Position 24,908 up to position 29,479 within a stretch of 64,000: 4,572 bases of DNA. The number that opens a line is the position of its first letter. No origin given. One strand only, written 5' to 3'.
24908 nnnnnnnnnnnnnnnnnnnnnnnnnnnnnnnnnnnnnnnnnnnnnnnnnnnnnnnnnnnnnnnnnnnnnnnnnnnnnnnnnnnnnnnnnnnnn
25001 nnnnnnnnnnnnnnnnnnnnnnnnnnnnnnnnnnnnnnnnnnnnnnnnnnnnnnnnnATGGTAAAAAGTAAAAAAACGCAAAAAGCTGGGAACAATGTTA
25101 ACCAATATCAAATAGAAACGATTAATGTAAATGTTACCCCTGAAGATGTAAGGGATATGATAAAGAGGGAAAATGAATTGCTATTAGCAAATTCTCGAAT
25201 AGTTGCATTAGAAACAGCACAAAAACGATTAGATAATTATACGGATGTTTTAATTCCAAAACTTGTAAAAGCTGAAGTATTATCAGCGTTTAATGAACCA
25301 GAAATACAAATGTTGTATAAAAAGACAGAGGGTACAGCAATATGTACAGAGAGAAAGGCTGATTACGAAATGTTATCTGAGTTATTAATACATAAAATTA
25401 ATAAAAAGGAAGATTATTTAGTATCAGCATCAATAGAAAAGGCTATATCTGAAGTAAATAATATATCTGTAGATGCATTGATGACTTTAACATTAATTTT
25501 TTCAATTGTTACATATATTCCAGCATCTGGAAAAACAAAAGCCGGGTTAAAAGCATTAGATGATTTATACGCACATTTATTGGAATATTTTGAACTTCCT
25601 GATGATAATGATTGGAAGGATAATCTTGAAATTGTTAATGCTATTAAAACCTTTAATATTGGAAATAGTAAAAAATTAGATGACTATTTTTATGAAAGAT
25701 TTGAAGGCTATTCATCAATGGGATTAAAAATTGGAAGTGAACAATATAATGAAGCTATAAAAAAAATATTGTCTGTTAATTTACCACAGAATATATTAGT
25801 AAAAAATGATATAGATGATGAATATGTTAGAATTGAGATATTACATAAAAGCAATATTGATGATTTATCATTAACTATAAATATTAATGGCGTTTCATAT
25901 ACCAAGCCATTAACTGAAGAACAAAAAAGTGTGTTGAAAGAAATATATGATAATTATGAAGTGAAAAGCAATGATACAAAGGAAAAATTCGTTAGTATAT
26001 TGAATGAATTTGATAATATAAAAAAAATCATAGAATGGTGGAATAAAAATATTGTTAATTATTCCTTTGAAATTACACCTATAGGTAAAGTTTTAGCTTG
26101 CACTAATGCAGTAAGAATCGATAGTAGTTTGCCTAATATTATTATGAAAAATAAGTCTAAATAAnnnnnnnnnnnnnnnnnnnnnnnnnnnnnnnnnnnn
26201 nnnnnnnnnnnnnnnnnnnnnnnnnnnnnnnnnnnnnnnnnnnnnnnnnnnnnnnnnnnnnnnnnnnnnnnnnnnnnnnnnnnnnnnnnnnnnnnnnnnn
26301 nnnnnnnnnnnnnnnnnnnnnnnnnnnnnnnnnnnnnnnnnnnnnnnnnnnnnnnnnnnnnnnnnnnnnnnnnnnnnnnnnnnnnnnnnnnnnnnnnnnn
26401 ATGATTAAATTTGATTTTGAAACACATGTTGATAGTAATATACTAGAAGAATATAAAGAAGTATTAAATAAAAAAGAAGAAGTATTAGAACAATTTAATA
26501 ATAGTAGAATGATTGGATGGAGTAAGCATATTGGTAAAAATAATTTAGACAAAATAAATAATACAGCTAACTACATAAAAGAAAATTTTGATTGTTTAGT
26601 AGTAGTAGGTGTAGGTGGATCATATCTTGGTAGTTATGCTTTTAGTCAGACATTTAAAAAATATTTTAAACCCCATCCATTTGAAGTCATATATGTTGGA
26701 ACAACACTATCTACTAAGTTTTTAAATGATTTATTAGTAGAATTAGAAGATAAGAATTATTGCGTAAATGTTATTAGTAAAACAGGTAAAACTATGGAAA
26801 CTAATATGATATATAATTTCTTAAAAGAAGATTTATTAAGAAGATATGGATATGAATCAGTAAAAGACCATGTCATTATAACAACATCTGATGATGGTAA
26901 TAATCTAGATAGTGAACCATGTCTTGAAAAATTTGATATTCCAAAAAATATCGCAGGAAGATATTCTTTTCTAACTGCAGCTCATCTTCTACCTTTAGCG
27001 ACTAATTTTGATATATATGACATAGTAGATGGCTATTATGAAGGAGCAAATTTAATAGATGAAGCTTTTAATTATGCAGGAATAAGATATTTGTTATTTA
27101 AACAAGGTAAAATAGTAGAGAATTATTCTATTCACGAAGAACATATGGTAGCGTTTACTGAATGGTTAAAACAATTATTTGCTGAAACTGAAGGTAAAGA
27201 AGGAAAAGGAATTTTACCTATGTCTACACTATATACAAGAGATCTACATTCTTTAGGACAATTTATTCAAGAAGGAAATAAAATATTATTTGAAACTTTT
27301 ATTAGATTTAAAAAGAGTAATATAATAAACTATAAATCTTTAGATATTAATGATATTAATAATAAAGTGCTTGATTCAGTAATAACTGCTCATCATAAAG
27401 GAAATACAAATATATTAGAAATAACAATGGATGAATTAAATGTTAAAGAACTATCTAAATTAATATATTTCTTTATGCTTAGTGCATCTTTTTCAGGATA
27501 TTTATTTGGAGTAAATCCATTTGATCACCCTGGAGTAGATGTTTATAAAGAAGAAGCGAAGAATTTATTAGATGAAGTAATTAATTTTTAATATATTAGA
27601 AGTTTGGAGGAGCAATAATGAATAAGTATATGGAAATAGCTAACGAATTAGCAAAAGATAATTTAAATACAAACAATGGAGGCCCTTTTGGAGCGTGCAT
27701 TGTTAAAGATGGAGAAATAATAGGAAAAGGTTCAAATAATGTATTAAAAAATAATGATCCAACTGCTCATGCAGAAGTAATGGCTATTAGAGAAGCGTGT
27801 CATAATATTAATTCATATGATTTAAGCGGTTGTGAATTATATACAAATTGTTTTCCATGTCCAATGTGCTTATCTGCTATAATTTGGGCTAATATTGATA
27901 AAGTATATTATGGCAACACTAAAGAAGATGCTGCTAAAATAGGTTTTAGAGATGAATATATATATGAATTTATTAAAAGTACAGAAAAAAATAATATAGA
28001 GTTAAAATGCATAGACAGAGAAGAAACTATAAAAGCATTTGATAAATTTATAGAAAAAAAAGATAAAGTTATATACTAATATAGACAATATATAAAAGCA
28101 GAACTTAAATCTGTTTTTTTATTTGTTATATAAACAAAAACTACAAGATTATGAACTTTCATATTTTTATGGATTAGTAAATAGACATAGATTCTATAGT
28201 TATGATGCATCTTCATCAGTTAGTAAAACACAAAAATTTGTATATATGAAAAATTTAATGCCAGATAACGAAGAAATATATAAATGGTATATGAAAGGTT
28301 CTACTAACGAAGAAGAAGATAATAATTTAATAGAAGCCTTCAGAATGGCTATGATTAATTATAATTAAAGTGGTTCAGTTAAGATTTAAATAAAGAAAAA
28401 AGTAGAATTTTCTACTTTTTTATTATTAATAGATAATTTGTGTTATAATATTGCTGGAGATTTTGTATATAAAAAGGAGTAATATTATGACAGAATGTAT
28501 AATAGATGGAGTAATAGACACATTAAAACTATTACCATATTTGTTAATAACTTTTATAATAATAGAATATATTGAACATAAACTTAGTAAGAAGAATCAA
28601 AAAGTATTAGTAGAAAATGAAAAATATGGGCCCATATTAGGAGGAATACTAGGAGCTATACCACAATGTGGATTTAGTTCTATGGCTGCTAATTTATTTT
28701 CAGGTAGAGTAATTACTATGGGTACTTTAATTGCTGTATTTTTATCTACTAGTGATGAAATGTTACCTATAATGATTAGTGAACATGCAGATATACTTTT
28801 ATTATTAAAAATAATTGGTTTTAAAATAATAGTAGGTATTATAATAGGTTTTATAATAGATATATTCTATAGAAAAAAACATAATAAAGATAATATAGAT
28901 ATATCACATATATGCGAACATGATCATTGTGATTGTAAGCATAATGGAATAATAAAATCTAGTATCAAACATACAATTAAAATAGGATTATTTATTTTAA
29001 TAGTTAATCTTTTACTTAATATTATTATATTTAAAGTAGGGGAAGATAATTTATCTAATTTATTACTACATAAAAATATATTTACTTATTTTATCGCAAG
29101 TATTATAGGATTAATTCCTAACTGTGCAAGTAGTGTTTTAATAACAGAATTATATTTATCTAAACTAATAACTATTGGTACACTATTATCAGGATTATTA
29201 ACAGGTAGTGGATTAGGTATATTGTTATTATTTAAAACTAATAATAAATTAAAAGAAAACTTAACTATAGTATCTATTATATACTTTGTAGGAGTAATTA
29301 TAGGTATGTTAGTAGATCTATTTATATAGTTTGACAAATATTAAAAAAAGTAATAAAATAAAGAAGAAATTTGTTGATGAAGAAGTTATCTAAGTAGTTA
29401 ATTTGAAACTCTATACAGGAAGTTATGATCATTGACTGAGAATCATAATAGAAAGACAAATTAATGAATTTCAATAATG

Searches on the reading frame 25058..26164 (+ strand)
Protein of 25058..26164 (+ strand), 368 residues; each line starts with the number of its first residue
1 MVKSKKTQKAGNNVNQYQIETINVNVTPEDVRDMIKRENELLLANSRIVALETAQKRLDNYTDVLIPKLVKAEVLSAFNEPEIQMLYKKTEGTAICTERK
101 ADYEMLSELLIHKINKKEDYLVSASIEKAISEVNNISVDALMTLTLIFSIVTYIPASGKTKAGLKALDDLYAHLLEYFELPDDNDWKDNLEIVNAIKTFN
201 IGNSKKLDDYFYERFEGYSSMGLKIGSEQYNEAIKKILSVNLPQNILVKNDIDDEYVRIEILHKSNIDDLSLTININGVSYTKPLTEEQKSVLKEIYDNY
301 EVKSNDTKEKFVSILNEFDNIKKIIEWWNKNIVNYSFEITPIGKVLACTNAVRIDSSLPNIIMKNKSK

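Call 67: search_protein_families(library=ncbifam, proteins=[window:25058-26164:+], max_evalue=0.00001)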
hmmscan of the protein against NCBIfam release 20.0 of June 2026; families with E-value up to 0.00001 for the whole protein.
window:25058-26164:+ (368 aa): 1 family
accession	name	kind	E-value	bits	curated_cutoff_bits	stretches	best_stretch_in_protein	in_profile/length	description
NF045477.1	LPO_1073_dom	subfamily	4.8e-18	65.7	45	1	43-353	19-245/257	LPO_1073/Vpar_1526 family protein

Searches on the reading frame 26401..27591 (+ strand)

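Call 67: search_protein_families(library=ncbifam, proteins=[window:26401-27591:+], max_evalue=0.00001)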
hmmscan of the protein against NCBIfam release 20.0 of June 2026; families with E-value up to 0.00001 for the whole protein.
window:26401-27591:+ (396 aa): 7 families
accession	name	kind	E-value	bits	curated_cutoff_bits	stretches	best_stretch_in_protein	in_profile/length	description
NF010697.0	PRK14097.1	equivalog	1.3e-93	314.1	443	1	2-391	4-433/448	glucose-6-phosphate isomerase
NF003016.0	PRK03868.1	equivalog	4.9e-37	127.7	487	1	30-391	24-408/410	glucose-6-phosphate isomerase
NF040629.1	PGI_Meth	equivalog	2.4e-31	109.3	350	1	22-383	26-392/396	glucose-6-phosphate isomerase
NF007080.0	PRK09533.1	equivalog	6.4e-26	90.5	712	1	21-392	411-770/949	bifunctional transaldolase/phosoglucose isomerase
NF010695.0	PRK14095.1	equivalog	3.1e-22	78.9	703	1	54-222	140-305/536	glucose-6-phosphate isomerase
NF010696.0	PRK14096.1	equivalog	3.1e-20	72.2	671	2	60-222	111-270/528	glucose-6-phosphate isomerase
NF001211.0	PRK00179.1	equivalog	2.5e-16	59.2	492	1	56-228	139-309/544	glucose-6-phosphate isomerase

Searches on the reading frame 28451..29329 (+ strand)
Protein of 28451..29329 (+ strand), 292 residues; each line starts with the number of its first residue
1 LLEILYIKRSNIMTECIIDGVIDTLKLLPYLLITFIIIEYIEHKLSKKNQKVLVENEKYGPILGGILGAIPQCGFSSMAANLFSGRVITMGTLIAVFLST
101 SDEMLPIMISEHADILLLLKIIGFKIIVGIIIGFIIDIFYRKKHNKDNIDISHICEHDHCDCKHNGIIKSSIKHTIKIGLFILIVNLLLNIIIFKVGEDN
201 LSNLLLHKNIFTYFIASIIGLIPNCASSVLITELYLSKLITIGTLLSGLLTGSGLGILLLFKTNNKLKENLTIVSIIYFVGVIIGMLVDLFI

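Call 70: search_protein_families(library=pfam, proteins=[window:28451-29329:+], max_evalue=0.000001)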
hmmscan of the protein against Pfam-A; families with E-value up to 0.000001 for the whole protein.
window:28451-29329:+ (292 aa): 1 family
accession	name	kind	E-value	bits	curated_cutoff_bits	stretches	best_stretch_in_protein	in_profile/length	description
PF11449.14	ArsP_2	-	3.1e-24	86.3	32.5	2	28-190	18-178/359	Putative, 10TM heavy-metal exporter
